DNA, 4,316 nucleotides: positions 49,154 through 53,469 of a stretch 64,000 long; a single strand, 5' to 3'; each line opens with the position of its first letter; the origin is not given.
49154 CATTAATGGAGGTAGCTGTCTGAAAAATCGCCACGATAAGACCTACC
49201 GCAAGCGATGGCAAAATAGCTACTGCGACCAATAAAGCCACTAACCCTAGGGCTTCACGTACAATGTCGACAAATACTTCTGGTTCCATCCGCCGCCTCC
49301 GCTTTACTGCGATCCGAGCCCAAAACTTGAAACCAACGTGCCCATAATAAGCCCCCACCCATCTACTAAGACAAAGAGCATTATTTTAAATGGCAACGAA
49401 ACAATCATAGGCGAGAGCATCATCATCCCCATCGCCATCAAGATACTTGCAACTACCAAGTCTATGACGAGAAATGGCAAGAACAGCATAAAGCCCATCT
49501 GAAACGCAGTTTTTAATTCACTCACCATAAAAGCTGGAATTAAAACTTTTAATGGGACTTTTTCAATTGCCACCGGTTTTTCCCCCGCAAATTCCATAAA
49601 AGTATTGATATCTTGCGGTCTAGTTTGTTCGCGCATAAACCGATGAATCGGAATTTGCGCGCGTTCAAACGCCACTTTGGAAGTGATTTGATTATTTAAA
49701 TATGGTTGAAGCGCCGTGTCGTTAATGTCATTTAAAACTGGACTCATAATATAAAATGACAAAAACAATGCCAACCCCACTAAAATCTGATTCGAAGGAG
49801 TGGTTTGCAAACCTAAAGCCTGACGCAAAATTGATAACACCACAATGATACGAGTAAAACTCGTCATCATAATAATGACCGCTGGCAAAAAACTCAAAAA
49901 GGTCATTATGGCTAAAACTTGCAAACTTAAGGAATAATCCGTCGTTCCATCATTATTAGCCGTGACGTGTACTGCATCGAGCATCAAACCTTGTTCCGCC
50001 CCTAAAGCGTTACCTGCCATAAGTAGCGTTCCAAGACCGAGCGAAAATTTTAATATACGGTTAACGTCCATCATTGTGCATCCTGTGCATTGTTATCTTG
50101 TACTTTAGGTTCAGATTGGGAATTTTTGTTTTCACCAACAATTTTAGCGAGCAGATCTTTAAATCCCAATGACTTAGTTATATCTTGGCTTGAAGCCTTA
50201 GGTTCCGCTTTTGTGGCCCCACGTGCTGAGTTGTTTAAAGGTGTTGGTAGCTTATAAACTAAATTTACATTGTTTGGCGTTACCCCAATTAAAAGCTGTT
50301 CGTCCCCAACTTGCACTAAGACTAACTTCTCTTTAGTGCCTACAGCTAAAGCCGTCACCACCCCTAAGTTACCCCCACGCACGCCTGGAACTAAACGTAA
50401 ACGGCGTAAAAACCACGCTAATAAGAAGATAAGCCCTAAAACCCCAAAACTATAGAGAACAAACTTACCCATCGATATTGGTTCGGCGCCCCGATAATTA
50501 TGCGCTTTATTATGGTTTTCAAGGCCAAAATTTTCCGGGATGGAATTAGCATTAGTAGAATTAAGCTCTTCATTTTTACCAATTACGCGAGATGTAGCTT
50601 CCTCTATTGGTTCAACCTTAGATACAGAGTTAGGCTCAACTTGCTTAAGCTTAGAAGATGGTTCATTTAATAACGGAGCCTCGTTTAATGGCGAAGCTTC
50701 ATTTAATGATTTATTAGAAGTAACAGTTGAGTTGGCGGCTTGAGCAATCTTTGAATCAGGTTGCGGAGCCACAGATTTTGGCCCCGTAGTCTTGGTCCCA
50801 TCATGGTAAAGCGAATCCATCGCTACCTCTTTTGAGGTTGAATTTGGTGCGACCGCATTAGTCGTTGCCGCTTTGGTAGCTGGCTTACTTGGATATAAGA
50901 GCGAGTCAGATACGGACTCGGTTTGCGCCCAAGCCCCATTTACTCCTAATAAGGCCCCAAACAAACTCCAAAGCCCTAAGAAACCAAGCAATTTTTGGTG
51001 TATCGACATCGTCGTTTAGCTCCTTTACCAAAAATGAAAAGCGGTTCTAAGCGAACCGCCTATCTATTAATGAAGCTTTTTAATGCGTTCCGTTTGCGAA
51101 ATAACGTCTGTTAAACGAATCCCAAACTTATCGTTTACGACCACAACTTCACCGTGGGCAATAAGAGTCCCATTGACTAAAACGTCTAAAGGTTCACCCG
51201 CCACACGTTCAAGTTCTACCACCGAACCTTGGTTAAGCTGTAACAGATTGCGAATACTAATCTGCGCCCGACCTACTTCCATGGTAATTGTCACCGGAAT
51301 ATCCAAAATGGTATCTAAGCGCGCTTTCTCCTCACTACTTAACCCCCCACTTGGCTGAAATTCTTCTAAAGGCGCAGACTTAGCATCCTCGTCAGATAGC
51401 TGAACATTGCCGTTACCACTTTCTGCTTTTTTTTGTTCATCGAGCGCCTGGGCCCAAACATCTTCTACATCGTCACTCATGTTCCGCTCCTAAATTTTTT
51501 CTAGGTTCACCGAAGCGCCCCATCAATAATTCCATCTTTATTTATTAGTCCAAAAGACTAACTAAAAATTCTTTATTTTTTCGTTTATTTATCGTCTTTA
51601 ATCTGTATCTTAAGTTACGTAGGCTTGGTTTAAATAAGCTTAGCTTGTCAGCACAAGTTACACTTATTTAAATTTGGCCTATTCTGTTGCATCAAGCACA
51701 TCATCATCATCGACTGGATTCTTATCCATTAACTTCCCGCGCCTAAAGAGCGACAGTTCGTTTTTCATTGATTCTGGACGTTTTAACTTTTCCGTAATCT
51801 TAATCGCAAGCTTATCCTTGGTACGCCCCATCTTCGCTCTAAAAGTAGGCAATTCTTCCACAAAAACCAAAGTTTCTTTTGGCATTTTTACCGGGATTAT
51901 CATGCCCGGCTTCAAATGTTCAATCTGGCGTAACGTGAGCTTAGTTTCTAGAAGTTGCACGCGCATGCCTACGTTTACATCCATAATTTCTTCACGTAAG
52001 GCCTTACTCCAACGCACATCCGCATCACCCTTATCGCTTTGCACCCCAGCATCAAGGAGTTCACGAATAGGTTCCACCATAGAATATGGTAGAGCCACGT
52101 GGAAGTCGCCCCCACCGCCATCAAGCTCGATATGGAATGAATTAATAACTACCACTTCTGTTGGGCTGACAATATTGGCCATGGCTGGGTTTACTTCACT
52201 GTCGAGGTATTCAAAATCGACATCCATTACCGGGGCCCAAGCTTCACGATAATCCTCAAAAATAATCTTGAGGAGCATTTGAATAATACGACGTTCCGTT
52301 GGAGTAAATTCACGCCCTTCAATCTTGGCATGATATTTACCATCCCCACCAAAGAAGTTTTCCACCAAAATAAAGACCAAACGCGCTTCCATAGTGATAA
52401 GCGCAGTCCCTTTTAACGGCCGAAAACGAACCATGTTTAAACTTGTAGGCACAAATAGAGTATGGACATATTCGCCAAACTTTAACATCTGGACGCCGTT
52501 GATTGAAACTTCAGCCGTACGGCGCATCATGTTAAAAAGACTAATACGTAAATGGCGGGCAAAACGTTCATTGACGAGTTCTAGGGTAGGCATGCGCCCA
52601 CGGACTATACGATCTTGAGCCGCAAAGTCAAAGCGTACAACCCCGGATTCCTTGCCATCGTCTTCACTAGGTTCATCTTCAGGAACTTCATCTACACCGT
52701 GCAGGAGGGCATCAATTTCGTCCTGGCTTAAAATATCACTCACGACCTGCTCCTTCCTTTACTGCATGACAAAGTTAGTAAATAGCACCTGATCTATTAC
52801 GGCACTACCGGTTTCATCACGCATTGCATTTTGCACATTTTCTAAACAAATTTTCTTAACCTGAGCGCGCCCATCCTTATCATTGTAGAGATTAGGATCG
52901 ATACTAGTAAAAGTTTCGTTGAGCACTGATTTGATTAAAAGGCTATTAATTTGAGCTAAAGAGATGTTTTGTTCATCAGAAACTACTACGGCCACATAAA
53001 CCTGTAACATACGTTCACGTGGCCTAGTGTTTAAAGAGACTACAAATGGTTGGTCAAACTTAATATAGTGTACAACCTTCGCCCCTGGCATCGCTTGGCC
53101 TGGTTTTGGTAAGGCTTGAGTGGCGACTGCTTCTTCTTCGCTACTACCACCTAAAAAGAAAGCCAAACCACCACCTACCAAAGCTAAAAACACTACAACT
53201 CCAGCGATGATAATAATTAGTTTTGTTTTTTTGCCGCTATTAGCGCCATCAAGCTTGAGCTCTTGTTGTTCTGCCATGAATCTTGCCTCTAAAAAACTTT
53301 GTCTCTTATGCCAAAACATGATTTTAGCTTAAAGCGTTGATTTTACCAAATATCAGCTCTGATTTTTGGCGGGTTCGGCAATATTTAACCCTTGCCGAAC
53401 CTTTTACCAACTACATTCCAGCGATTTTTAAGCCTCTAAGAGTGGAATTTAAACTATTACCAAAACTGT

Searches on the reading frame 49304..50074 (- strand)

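Call 18: search_protein_families(library=ncbifam, proteins=[window:49304-50074:-], max_evalue=0.00001)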
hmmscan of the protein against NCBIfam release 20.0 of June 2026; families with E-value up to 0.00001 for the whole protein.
window:49304-50074:- (256 aa): 4 families
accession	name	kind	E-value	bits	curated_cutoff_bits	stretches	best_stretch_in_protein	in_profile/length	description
TIGR01103.1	fliP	equivalog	1.5e-81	272.9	217.45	1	56-251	1-197/197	flagellar type III secretion system pore protein FliP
NF009438.0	PRK12797.1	subfamily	2.6e-61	207.2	179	1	50-251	8-216/217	EscR/YscR/HrcR family type III secretion system export apparatus protein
TIGR01102.1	yscR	equivalog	9e-56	188.9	208.6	1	54-246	2-201/202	type III secretion system export apparatus subunit SctR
NF009437.0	PRK12796.1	equivalog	4.5e-41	140.9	263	1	50-250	5-216/223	EscR/YscR/HrcR family type III secretion system export apparatus protein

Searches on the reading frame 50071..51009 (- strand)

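Call 18: search_protein_families(library=ncbifam, proteins=[window:50071-51009:-], max_evalue=0.00001)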
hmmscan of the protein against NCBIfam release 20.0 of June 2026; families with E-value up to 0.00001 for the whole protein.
window:50071-51009:- (312 aa): 1 family
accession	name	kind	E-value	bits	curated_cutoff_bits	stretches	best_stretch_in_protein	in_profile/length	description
TIGR03500.1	FliO_TIGR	equivalog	1.7e-18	66.4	55.25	1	189-254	3-70/70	flagellar biosynthetic protein FliO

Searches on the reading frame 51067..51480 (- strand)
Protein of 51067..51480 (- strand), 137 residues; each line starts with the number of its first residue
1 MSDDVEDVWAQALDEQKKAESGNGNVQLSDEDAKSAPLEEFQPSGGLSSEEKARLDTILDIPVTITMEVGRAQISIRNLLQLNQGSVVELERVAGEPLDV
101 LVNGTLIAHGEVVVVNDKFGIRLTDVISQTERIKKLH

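Call 18: search_protein_families(library=ncbifam, proteins=[window:51067-51480:-], max_evalue=0.00001)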
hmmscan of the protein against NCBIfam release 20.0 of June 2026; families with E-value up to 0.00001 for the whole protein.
window:51067-51480:- (137 aa): 12 families
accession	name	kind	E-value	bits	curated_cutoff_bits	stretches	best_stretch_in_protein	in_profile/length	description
NF005995.1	PRK08119.1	equivalog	5.7e-35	121.5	218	1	17-133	262-376/376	flagellar motor switch phosphatase FliY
TIGR02480.1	fliN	equivalog_domain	2.3e-32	110.7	84.05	1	55-129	2-76/77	flagellar motor switch protein FliN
NF006272.1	PRK08432.1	equivalog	1.6e-20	73.8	219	1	42-136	179-273/274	flagellar motor switch protein FliY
TIGR02551.1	SpaO_YscQ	equivalog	1.6e-18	67.7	100.8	1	31-124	204-298/300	type III secretion system cytoplasmic ring protein SctQ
NF005275.1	PRK06782.1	equivalog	3e-18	65.8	681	1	24-127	411-516/516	flagellar motor switch protein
NF006273.1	PRK08433.1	equivalog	2e-17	63.3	114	1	55-131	15-91/100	flagellar motor switch protein FliN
NF005276.0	PRK06788.1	equivalog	5.7e-12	45.8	98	1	46-126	19-99/119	flagellar motor switch protein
TIGR01397.1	fliM_switch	equivalog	3e-09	36.5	219.6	1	56-127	248-319/320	flagellar motor switch protein FliM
NF006018.0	PRK08158.1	equivalog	9.2e-09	34.7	223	1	49-130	218-299/303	YscQ/HrcQ family type III secretion apparatus protein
NF004605.0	PRK05933.1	equivalog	2e-08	33.7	536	1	32-126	277-372/372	type III secretion system protein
NF005956.0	PRK08035.1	equivalog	1e-07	31.5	230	1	58-124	248-314/323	YscQ/HrcQ family type III secretion apparatus protein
NF005277.0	PRK06789.1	equivalog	1e-06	28.7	81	1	60-124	6-70/74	flagellar motor switch protein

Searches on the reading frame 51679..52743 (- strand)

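Call 18: search_protein_families(library=ncbifam, proteins=[window:51679-52743:-], max_evalue=0.00001)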
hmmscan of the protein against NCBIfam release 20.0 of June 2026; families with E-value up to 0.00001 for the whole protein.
window:51679-52743:- (354 aa): 3 families
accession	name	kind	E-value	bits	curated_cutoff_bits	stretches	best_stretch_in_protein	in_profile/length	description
TIGR01397.1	fliM_switch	equivalog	1.7e-111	372.4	219.6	1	3-320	1-319/320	flagellar motor switch protein FliM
NF005194.1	PRK06666.1-5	equivalog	7.3e-19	68.1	206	1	1-317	1-323/327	flagellar motor switch protein FliM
NF005995.1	PRK08119.1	equivalog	7.7e-06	25.6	218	0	2-138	1-127/376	flagellar motor switch phosphatase FliY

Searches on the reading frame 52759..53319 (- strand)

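Call 18: search_protein_families(library=ncbifam, proteins=[window:52759-53319:-], max_evalue=0.00001)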
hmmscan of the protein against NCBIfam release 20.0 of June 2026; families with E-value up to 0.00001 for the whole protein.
window:52759-53319:- (186 aa): 3 families
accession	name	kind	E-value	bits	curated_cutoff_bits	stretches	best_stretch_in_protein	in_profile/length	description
NF004285.1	PRK05696.1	equivalog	3.3e-39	134.4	179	1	15-186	1-171/171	flagellar basal body-associated protein FliL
NF005435.1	PRK07021.1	equivalog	7.3e-12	45.4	131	1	29-186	3-157/157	flagellar basal body-associated protein FliL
NF006283.1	PRK08455.1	equivalog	9.9e-10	38.3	187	1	15-186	1-182/182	flagellar basal body-associated protein FliL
